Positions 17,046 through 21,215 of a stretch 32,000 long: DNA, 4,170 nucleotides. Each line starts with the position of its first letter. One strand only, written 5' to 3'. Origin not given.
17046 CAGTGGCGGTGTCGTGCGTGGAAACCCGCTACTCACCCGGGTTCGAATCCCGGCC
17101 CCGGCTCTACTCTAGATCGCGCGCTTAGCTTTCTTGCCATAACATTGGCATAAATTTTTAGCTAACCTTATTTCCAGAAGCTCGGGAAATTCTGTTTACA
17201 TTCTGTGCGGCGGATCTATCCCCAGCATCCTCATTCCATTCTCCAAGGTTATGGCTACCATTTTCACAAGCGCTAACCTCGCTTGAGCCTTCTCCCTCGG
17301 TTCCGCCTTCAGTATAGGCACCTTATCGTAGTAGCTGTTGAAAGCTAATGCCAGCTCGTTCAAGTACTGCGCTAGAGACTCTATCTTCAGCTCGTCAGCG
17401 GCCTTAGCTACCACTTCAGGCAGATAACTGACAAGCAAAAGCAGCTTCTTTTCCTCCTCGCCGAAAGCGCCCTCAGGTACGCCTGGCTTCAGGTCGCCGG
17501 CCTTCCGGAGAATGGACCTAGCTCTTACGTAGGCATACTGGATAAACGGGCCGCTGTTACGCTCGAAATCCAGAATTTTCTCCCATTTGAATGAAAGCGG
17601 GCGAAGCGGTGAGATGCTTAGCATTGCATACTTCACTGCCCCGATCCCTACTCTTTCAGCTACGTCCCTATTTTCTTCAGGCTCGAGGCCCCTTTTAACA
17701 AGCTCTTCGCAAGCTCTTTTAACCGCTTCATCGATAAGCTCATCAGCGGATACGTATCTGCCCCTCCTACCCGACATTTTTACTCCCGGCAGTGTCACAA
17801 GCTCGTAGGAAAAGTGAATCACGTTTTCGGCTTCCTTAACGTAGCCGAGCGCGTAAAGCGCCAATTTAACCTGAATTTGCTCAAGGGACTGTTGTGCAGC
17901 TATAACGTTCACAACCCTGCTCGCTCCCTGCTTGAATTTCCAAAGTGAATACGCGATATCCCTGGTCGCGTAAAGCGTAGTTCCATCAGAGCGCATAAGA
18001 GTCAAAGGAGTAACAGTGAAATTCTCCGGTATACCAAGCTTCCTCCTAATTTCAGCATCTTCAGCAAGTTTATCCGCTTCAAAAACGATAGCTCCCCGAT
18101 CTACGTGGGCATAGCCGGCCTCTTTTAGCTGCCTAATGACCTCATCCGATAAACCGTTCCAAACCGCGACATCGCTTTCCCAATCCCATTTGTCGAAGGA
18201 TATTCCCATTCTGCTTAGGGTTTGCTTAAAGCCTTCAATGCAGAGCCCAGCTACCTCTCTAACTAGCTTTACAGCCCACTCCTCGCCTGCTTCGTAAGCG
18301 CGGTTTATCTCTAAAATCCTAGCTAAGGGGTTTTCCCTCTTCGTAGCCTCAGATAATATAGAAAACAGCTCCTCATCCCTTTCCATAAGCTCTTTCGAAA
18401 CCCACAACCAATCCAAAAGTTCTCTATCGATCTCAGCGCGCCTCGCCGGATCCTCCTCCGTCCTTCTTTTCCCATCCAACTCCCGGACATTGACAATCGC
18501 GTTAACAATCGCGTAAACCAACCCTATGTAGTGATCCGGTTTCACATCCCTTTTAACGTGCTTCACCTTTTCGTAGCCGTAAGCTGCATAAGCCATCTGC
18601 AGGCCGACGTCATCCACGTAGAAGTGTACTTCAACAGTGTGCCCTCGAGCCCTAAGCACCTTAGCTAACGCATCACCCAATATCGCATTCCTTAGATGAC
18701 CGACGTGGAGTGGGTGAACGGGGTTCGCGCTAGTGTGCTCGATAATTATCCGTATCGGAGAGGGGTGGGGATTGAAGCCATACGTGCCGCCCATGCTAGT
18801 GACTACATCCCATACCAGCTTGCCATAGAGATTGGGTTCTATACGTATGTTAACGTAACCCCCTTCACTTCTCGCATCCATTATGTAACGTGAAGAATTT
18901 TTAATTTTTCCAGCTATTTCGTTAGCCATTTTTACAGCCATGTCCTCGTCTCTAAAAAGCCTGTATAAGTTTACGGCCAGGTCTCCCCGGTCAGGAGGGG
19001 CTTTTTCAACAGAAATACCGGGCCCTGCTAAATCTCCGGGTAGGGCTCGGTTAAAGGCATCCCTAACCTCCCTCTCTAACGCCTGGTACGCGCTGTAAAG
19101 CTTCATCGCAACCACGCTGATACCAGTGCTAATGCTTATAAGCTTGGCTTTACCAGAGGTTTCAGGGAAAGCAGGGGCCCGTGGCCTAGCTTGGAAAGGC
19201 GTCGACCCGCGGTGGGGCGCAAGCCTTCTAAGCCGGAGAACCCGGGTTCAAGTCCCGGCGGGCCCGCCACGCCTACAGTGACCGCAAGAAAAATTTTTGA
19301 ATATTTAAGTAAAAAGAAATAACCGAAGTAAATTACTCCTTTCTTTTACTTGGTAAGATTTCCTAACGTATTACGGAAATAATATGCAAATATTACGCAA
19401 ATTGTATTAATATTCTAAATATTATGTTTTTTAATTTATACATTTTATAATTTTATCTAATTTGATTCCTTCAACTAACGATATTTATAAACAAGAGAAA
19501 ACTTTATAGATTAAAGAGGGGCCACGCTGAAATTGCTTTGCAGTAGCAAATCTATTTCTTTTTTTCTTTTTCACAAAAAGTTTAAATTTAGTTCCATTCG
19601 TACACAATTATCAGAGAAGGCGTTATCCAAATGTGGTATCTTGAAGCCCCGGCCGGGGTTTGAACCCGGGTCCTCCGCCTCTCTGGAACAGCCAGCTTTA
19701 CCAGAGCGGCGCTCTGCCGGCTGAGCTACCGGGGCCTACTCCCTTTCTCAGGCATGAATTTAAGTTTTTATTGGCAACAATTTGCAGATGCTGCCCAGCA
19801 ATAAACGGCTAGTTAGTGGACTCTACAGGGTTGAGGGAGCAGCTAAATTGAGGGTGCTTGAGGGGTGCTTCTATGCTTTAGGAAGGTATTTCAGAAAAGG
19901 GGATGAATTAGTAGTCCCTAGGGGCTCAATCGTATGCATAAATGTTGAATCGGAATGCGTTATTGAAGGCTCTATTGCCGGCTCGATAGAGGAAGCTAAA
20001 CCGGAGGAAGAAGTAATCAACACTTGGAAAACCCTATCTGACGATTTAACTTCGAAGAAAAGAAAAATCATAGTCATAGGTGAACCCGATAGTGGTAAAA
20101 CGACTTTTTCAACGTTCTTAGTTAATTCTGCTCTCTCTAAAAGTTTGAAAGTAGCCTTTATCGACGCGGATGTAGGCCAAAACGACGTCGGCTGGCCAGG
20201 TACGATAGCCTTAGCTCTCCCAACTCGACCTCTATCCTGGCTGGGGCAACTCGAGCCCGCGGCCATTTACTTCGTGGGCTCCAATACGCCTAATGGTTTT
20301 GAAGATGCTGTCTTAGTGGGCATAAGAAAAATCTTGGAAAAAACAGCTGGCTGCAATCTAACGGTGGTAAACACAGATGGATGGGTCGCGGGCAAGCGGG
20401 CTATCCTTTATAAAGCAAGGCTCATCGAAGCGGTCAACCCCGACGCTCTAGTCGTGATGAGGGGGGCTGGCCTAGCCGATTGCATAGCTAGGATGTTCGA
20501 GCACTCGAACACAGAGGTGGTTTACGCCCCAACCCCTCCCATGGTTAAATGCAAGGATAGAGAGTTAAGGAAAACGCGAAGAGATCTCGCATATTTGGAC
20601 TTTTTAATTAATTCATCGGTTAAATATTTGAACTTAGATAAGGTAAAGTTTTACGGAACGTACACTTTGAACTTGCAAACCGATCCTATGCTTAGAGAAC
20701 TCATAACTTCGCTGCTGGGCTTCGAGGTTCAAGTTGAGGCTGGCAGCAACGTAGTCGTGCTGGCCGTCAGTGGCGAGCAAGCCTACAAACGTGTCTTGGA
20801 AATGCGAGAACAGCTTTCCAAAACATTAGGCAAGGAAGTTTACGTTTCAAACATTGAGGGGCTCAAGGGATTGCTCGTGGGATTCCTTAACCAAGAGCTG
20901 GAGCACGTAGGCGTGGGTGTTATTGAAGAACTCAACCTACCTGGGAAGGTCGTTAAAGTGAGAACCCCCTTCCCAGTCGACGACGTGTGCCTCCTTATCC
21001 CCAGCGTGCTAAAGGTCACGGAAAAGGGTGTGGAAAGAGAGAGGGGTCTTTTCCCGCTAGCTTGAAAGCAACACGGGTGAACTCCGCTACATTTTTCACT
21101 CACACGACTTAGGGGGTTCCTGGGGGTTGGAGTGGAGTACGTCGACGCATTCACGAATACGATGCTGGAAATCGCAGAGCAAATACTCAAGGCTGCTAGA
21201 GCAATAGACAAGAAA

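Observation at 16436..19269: Twin tRNA-Arg genes that differ only in the anticodon loop, share a non-canonical 29/30 intron, and bracket argS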

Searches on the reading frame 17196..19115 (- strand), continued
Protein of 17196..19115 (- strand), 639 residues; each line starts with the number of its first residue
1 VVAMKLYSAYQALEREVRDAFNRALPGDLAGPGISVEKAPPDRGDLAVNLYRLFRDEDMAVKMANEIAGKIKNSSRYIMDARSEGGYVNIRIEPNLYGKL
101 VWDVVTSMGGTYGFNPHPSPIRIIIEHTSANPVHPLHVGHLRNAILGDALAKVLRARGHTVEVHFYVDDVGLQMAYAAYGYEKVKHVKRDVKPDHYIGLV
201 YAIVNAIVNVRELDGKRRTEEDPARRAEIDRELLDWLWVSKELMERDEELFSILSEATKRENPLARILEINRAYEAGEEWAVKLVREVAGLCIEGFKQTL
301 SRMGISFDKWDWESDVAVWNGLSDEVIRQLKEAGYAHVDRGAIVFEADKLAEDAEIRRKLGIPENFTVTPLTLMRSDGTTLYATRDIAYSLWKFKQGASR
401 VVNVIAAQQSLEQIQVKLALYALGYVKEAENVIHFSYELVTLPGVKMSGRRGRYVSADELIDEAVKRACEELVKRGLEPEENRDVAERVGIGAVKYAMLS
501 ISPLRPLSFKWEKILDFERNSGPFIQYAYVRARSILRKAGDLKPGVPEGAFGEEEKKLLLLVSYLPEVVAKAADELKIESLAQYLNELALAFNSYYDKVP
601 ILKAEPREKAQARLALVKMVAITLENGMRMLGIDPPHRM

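Call 15: find_encoding_contigs(protein=P0002, flank=10000, max_places=3)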
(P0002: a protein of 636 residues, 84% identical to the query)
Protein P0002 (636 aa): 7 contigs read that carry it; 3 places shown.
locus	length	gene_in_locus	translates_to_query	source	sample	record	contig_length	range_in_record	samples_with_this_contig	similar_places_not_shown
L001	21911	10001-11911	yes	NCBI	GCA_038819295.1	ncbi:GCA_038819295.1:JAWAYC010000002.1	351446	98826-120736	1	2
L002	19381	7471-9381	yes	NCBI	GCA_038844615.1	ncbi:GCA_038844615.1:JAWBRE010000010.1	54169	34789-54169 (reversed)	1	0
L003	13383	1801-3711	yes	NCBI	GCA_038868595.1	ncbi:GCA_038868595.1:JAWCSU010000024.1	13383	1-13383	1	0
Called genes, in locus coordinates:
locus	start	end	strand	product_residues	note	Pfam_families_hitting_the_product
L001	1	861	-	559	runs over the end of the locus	-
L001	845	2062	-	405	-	-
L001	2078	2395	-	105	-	-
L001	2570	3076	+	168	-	PF01864:CarS-like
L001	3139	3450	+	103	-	-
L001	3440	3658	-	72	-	-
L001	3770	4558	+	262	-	-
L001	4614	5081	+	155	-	PF13404:HTH_AsnC-type, PF13412:HTH_24, PF22451:NirdL-like_HTH, PF01037:AsnC_trans_reg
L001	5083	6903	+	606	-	PF00270:DEAD (faint), PF06733:DEAD_2, PF13307:Helicase_C_2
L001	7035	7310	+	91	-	-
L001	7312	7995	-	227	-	PF01380:SIS, PF13580:SIS_2 (weak)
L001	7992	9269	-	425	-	PF16575:CLP1_P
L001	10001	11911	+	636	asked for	PF00750:tRNA-synt_1d, PF05746:DALR_1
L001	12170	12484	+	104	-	PF04032:Rpr2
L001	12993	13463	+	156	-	PF01135:PCMT (weak), PF00891:Methyltransf_2 (weak), PF02353:CMAS, PF06325:PrmA (weak), PF07021:MetW (weak), PF13489:Methyltransf_23 (weak), PF13847:Methyltransf_31, PF13649:Methyltransf_25, +3 more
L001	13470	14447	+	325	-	PF01916:DS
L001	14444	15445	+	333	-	PF00953:Glycos_transf_4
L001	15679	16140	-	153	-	PF01467:CTP_transf_like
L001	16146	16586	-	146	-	PF27746:Small_heat_shock_put (weak), PF00011:HSP20, PF04969:CS (faint)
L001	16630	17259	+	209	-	PF01558:POR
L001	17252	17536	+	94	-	PF12838:Fer4_7, PF00037:Fer4 (weak), PF13237:Fer4_10, PF14697:Fer4_21, PF13187:Fer4_9 (weak), PF00037:Fer4, PF12797:Fer4_2 (weak), PF12837:Fer4_6 (weak), +1 more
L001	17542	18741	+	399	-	PF01855:POR_N, PF02780:Transketolase_C (weak), PF17147:PFOR_II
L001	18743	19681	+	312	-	PF02775:TPP_enzyme_C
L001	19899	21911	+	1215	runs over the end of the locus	PF17915:zf_Rg, PF04851:ResIII, PF00270:DEAD, PF01751:Toprim, PF01131:Topoisom_bac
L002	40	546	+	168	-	PF01864:CarS-like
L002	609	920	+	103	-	-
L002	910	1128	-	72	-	-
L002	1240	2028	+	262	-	-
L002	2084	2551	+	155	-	PF13404:HTH_AsnC-type, PF13412:HTH_24, PF22451:NirdL-like_HTH, PF01037:AsnC_trans_reg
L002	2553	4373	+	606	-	PF00270:DEAD (faint), PF06733:DEAD_2, PF13307:Helicase_C_2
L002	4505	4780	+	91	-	-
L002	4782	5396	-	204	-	PF01380:SIS, PF13580:SIS_2 (weak)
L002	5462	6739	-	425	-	PF16575:CLP1_P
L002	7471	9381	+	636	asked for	PF00750:tRNA-synt_1d, PF05746:DALR_1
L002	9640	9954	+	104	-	PF04032:Rpr2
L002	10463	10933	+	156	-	PF01135:PCMT (weak), PF00891:Methyltransf_2 (weak), PF02353:CMAS, PF06325:PrmA (weak), PF07021:MetW (weak), PF13489:Methyltransf_23 (weak), PF13847:Methyltransf_31, PF13649:Methyltransf_25, +3 more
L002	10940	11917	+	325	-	PF01916:DS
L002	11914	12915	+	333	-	PF00953:Glycos_transf_4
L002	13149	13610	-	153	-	PF01467:CTP_transf_like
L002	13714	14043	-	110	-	PF00011:HSP20 (weak)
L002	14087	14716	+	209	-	PF01558:POR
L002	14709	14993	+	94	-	PF12838:Fer4_7, PF00037:Fer4 (weak), PF13237:Fer4_10, PF14697:Fer4_21, PF13187:Fer4_9 (weak), PF00037:Fer4, PF12797:Fer4_2 (weak), PF12837:Fer4_6 (weak), +1 more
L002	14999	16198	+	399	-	PF01855:POR_N, PF02780:Transketolase_C (weak), PF17147:PFOR_II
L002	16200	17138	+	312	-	PF02775:TPP_enzyme_C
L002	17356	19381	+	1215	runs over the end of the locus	PF17915:zf_Rg, PF04851:ResIII, PF00270:DEAD, PF01751:Toprim, PF01131:Topoisom_bac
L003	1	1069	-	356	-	PF16575:CLP1_P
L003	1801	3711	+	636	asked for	PF00750:tRNA-synt_1d, PF05746:DALR_1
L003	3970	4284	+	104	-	PF04032:Rpr2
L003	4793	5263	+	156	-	PF01135:PCMT (weak), PF00891:Methyltransf_2 (weak), PF02353:CMAS, PF06325:PrmA (weak), PF07021:MetW (weak), PF13489:Methyltransf_23 (weak), PF13847:Methyltransf_31, PF13649:Methyltransf_25, +3 more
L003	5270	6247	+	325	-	PF01916:DS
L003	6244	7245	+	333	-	PF00953:Glycos_transf_4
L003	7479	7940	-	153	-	PF01467:CTP_transf_like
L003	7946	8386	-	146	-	PF27746:Small_heat_shock_put (weak), PF00011:HSP20, PF04969:CS (faint)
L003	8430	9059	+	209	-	PF01558:POR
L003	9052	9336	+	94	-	PF12838:Fer4_7, PF00037:Fer4 (weak), PF13237:Fer4_10, PF14697:Fer4_21, PF13187:Fer4_9 (weak), PF00037:Fer4, PF12797:Fer4_2 (weak), PF12837:Fer4_6 (weak), +1 more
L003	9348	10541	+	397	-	PF01855:POR_N, PF02780:Transketolase_C (weak), PF17147:PFOR_II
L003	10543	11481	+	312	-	PF02775:TPP_enzyme_C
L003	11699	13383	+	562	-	PF17915:zf_Rg, PF04851:ResIII, PF00270:DEAD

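Call 16: find_encoding_contigs(protein=P0003, flank=6000, max_places=1)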
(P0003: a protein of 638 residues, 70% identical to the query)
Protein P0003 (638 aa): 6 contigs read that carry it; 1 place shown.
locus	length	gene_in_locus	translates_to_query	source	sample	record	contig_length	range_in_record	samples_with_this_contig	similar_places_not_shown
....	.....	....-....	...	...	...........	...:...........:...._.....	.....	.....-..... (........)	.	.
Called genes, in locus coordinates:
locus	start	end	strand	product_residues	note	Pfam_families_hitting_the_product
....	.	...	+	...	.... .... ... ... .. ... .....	-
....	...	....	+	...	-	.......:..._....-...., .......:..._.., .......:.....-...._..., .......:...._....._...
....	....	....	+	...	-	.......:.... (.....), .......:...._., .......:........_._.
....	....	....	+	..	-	-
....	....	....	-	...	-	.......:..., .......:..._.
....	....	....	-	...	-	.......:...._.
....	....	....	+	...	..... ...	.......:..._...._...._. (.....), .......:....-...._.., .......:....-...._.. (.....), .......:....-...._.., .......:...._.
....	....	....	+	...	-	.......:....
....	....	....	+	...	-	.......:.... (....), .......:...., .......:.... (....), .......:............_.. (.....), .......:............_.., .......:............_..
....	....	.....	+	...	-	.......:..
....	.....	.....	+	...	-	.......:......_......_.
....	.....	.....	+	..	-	-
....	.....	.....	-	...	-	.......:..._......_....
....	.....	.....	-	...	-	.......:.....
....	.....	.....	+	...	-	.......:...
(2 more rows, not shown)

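Call 17: find_encoding_contigs(protein=P0009, flank=6000, max_places=1)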
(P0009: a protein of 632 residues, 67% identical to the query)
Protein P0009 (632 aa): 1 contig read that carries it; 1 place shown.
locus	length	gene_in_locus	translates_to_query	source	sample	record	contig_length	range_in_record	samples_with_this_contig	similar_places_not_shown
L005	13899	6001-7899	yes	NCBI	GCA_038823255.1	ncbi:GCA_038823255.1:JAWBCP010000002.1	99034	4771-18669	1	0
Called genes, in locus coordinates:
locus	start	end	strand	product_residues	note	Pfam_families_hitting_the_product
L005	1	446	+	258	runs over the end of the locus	-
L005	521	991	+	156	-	PF13404:HTH_AsnC-type, PF13412:HTH_24, PF22451:NirdL-like_HTH, PF01037:AsnC_trans_reg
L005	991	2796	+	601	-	PF00270:DEAD (faint), PF06733:DEAD_2, PF13307:Helicase_C_2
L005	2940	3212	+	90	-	-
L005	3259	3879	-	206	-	PF02826:2-Hacid_dh_C (faint), PF01380:SIS, PF13580:SIS_2 (weak)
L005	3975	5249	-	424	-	PF16575:CLP1_P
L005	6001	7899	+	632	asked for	PF03485:Arg_tRNA_synt_N (weak), PF00750:tRNA-synt_1d, PF09334:tRNA-synt_1g (faint), PF00750:tRNA-synt_1d, PF05746:DALR_1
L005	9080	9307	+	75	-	-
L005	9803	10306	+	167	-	PF08123:DOT1 (weak), PF02353:CMAS, PF06325:PrmA (weak), PF13489:Methyltransf_23 (weak), PF13847:Methyltransf_31, PF13649:Methyltransf_25, PF08241:Methyltransf_11 (weak)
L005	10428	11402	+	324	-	PF01916:DS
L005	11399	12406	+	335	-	PF00953:Glycos_transf_4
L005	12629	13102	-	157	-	PF01467:CTP_transf_like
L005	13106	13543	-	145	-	PF00011:HSP20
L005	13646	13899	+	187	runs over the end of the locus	PF01558:POR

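Call 18: find_encoding_contigs(protein=P0015, flank=6000, max_places=1)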
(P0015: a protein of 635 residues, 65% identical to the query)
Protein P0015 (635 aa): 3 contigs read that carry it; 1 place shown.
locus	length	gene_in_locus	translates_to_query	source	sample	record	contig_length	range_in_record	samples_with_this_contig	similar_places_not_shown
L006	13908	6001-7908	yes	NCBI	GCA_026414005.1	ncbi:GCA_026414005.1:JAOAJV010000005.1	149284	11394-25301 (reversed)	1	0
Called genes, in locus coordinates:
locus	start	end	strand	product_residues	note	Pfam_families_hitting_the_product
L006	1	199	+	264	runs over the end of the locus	-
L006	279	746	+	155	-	PF13404:HTH_AsnC-type, PF13412:HTH_24, PF22451:NirdL-like_HTH (weak), PF01037:AsnC_trans_reg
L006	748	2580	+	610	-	PF00270:DEAD (faint), PF04851:ResIII (faint), PF06733:DEAD_2, PF13307:Helicase_C_2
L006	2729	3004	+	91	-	-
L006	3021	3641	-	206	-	PF01380:SIS, PF13580:SIS_2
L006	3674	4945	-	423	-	PF01656:CbiA (weak), PF16575:CLP1_P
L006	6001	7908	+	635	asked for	PF03485:Arg_tRNA_synt_N (weak), PF00750:tRNA-synt_1d, PF09334:tRNA-synt_1g (faint), PF00750:tRNA-synt_1d, PF05746:DALR_1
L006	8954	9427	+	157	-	PF01135:PCMT (weak), PF08123:DOT1 (weak), PF02353:CMAS, PF13489:Methyltransf_23 (weak), PF06325:PrmA, PF02390:Methyltransf_4 (weak), PF13847:Methyltransf_31, PF13649:Methyltransf_25, +2 more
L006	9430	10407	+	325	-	PF01916:DS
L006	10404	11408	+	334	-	PF00953:Glycos_transf_4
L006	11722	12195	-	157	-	PF01467:CTP_transf_like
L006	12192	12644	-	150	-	PF00011:HSP20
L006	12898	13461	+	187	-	PF01558:POR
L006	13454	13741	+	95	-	PF13187:Fer4_9 (faint), PF13237:Fer4_10, PF14697:Fer4_21, PF12838:Fer4_7 (weak), PF13484:Fer4_16 (faint), PF12797:Fer4_2 (weak), PF00037:Fer4, PF12837:Fer4_6 (weak)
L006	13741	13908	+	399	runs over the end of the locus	PF01855:POR_N, PF02780:Transketolase_C (faint), PF17147:PFOR_II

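Call 19: find_encoding_contigs(protein=P0014, flank=6000, max_places=1)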
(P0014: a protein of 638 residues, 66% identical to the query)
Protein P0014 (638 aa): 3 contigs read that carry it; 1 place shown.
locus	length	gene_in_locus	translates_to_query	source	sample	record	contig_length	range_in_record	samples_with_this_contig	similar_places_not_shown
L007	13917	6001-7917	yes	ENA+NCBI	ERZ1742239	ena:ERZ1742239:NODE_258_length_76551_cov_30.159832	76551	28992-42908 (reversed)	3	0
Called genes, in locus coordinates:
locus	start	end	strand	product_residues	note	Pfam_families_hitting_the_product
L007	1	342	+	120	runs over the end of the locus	-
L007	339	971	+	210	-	PF01300:Sua5_yciO_yrdC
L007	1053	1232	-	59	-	-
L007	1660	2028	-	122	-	-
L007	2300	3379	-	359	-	-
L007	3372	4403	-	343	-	PF01841:Transglut_core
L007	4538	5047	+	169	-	-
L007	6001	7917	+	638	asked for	PF00750:tRNA-synt_1d, PF05746:DALR_1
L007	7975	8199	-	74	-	-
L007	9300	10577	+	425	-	PF16575:CLP1_P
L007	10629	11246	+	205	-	PF01380:SIS, PF13580:SIS_2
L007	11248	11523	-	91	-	-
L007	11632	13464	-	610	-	PF00270:DEAD (weak), PF06733:DEAD_2, PF13307:Helicase_C_2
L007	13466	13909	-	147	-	PF13404:HTH_AsnC-type, PF13412:HTH_24, PF22451:NirdL-like_HTH, PF01047:MarR (weak), PF01037:AsnC_trans_reg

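Call 43: find_encoding_contigs(protein=P0047, flank=5000, max_places=1)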
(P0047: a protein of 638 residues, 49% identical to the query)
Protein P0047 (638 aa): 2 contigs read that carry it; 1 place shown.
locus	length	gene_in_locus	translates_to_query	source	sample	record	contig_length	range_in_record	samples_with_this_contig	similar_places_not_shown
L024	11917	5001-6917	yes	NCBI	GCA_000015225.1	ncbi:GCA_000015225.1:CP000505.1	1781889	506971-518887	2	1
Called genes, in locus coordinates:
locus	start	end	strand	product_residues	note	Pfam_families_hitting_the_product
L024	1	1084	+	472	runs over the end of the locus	-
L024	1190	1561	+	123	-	PF04032:Rpr2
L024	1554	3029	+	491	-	PF04167:DUF402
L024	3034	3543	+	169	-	PF04677:CwfJ_C_1 (weak), PF11969:DcpS_C, PF01230:HIT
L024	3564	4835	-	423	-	PF00009:GTP_EFTU, PF03144:GTP_EFTU_D2 (weak), PF09173:eIF2_C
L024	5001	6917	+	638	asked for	PF00750:tRNA-synt_1d, PF05746:DALR_1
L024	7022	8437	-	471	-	-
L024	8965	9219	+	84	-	-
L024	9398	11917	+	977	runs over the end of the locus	PF00133:tRNA-synt_1, PF01406:tRNA-synt_1e (faint), PF09334:tRNA-synt_1g, PF13603:tRNA-synt_1_2, PF09334:tRNA-synt_1g, PF08264:Anticodon_1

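Call 44: find_encoding_contigs(protein=P0039, flank=5000, max_places=1)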
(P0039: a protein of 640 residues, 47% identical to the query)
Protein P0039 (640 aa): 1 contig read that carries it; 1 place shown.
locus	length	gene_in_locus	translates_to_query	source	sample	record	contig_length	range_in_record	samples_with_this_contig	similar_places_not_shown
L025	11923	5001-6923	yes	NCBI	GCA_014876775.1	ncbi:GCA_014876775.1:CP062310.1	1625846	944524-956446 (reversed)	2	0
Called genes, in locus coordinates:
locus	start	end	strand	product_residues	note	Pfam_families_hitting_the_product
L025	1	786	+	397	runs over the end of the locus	PF01637:ATPase_2, PF05621:TniB (faint), PF13191:AAA_16, PF00931:NB-ARC (weak), PF13401:AAA_22, PF00004:AAA, PF22703:Cdc6_lid, PF09079:WHD_Cdc6, +1 more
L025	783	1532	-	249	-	PF00009:GTP_EFTU (faint), PF03029:ATP_bind_1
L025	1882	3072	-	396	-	PF00753:Lactamase_B (weak), PF19583:ODP, PF00258:Flavodoxin_1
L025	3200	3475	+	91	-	PF03685:UPF0147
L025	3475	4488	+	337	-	PF04055:Radical_SAM, PF13353:Fer4_12 (faint)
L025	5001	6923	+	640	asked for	PF00750:tRNA-synt_1d, PF05746:DALR_1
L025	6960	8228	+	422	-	PF00009:GTP_EFTU, PF03144:GTP_EFTU_D2, PF09173:eIF2_C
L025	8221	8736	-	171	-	PF11969:DcpS_C, PF01230:HIT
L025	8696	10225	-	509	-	PF04167:DUF402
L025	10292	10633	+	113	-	-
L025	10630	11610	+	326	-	PF02926:THUMP, PF03602:Cons_hypoth95 (faint), PF01170:UPF0020, PF05175:MTS, PF13847:Methyltransf_31 (faint)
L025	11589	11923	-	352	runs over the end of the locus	PF26356:Pelota_N, PF03465:eRF1_3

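Call 59: find_encoding_contigs(protein=P0006, flank=4000, max_places=1)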
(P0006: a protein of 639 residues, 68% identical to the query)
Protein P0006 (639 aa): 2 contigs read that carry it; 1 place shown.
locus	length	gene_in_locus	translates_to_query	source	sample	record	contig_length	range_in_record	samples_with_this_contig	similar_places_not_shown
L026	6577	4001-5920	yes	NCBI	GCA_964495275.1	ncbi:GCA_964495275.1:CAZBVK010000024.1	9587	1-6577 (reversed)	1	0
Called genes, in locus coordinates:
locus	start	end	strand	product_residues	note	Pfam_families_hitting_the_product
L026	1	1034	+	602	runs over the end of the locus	PF00270:DEAD (faint), PF06733:DEAD_2, PF13307:Helicase_C_2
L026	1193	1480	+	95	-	-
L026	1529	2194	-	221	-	PF01380:SIS, PF13580:SIS_2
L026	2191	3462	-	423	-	PF16575:CLP1_P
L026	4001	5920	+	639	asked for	PF00750:tRNA-synt_1d, PF05746:DALR_1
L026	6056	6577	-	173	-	?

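Call 60: find_encoding_contigs(protein=P0008, flank=4000, max_places=1)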
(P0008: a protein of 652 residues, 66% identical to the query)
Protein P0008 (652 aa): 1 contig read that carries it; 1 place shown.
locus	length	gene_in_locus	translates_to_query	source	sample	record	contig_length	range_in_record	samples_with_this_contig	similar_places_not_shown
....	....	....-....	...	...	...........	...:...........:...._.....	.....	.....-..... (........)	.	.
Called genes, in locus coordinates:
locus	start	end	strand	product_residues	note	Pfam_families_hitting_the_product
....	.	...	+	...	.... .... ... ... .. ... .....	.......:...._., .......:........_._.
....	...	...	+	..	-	-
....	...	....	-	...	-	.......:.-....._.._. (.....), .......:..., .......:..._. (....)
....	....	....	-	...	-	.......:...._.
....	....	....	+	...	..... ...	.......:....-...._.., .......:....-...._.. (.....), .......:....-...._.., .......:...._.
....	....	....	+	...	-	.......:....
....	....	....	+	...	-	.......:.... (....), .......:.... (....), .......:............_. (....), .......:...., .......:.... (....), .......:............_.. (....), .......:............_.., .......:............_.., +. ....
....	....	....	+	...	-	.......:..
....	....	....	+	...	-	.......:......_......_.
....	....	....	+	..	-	-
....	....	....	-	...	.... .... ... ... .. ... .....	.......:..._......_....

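Call 61: find_encoding_contigs(protein=P0012, flank=4000, max_places=1)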
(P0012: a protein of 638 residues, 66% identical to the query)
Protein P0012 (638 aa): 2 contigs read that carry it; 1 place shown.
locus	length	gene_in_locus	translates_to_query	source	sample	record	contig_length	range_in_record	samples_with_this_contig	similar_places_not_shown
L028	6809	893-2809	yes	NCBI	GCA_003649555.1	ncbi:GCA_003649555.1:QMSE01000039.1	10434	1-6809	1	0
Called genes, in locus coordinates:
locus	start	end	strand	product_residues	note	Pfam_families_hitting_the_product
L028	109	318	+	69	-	-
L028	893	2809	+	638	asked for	PF00750:tRNA-synt_1d, PF05746:DALR_1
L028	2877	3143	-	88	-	-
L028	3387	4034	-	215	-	PF01300:Sua5_yciO_yrdC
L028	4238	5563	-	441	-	PF16656:Pur_ac_phosph_N, PF00149:Metallophos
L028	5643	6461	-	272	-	PF01261:AP_endonuc_2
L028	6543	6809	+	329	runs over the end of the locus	PF04055:Radical_SAM, PF13353:Fer4_12 (faint)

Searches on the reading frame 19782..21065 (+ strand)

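Call 11: search_protein_families(library=pfam, proteins=[window:19782-21065:+])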
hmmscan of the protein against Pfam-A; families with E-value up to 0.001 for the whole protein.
window:19782-21065:+ (427 aa): 2 families
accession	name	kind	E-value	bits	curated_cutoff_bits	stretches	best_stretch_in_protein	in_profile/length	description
PF16575.11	CLP1_P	-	2.5e-37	128.9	26.6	1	100-274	1-185/188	mRNA cleavage and polyadenylation factor CLP1 P-loop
PF06745.19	ATPase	-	0.00076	19.3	26.6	0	92-134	18-61/231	KaiC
